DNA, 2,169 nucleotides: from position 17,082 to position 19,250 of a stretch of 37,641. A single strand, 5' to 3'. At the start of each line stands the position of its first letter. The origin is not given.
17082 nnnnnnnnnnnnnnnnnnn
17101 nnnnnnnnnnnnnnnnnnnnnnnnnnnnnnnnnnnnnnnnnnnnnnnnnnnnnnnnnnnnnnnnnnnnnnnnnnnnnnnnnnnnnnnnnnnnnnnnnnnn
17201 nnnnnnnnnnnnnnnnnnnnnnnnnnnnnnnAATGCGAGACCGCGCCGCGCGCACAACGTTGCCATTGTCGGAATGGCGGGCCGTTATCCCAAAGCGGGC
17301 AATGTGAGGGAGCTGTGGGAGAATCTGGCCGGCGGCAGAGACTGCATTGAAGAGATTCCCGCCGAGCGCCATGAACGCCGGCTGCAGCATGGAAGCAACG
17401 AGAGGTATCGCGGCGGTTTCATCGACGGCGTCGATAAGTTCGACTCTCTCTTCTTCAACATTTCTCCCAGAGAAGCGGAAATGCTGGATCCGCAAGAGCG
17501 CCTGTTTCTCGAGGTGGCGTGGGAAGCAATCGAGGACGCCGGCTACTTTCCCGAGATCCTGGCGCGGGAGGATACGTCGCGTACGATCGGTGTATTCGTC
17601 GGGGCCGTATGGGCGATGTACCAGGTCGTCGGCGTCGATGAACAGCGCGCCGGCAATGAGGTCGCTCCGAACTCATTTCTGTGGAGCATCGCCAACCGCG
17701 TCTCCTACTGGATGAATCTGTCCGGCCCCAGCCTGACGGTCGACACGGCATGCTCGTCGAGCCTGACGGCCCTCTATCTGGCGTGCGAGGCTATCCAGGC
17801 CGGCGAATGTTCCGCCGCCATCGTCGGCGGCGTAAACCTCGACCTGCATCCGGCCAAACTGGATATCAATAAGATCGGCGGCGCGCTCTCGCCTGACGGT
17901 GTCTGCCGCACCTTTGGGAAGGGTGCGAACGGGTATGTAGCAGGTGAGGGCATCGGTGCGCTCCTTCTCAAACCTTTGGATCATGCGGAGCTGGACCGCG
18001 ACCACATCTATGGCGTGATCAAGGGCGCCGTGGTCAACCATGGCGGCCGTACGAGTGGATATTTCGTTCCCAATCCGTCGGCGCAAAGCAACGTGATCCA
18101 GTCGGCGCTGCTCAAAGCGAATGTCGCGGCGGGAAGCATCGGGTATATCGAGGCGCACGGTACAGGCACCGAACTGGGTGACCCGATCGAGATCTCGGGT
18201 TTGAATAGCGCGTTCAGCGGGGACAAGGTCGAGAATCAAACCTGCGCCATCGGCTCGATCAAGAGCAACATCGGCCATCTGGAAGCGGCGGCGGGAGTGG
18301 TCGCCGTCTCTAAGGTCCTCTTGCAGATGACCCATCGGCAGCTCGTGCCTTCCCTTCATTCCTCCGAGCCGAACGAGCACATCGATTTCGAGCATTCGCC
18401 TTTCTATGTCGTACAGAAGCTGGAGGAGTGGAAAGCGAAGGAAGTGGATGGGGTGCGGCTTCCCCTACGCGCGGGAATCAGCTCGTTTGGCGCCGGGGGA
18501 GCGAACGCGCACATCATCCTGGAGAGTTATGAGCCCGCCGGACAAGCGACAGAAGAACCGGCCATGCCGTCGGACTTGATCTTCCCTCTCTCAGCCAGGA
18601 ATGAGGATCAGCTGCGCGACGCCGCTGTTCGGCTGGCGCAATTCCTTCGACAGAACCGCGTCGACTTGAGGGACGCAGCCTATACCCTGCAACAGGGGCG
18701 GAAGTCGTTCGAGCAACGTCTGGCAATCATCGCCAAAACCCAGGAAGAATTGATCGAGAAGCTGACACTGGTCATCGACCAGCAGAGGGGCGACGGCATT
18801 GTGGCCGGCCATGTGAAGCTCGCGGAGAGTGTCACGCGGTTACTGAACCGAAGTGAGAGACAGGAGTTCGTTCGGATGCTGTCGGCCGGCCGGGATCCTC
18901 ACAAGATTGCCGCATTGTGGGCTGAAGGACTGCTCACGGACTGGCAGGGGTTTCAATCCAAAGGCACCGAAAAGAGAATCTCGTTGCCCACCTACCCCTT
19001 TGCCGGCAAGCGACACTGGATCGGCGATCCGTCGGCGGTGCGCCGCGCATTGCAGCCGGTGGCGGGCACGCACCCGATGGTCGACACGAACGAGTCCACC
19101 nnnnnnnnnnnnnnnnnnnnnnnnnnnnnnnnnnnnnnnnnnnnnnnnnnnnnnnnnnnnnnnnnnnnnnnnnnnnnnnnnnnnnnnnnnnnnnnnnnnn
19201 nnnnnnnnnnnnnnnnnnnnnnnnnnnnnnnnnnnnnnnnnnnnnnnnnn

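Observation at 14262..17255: Unconventional loader architecture: ACP at the extreme N-terminus, two non-PKS enzymes, then KS, with no standard starter-activating enzyme in view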

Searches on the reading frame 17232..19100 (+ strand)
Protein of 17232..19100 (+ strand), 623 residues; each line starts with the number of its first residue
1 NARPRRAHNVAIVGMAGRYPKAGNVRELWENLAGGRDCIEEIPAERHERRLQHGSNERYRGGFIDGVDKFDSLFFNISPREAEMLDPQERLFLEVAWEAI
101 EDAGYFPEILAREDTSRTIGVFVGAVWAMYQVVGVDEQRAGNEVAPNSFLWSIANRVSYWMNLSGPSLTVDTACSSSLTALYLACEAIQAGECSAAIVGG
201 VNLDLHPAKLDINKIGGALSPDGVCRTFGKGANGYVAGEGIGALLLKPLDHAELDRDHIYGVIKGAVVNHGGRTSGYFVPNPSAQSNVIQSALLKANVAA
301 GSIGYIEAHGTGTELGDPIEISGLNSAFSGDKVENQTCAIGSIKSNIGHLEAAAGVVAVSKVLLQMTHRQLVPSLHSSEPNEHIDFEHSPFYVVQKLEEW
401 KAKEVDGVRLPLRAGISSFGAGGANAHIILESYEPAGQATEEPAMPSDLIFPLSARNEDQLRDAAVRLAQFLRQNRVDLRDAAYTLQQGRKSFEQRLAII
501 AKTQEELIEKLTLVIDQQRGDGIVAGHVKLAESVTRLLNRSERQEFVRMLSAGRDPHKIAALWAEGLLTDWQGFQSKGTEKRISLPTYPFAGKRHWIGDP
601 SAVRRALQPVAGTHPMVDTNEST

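Call 62: search_solved_structures(query=window:17232-19100:+, max_evalue=1e-40)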
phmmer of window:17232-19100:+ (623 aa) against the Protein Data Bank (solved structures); distinct sequences matched with E-value up to 1e-40: 77 (the best 60 are shown).
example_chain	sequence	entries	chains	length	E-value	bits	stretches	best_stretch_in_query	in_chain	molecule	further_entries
7zma_A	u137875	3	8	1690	0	1134.8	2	4-606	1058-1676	Putative polyketide synthase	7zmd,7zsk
7zmc_A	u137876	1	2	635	7.6e-177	592.9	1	4-606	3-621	Putative polyketide synthase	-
4z37_A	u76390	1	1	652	5.7e-172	576.8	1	9-601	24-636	Putative mixed polyketide synthase/non-ribosomal peptide synthetase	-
6mhk_A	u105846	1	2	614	2.8e-170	571.2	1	6-598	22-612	Polyketide synthase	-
5erb_A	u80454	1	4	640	1.2e-169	569.1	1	8-598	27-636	Polyketide synthase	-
7zm9_A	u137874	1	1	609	4.7e-163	547.3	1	8-597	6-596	Putative polyketide synthase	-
4tkt_A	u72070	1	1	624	3e-155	521.6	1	9-599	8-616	AT-less polyketide synthase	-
4zdn_A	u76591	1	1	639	1.4e-147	496.3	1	10-515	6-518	AT-less polyketide synthase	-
4na1_A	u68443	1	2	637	2.2e-144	485.7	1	9-597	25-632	Polyketide synthase PksJ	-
5erf_A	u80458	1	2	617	2.4e-143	482.3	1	7-597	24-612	Polyketide synthase PksL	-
4na2_A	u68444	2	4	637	7e-143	480.7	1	9-597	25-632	Polyketide synthase PksJ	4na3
5eny_A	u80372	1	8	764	8.2e-143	480.5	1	7-597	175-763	Polyketide synthase PksL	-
5e5n_A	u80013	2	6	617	5.8e-142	477.7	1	7-597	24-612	Polyketide synthase PksL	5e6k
4ope_A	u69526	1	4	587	8.5e-138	463.9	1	9-605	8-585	NRPS/PKS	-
4qyr_A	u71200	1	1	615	4.9e-132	444.9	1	10-598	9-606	AT-less polyketide synthase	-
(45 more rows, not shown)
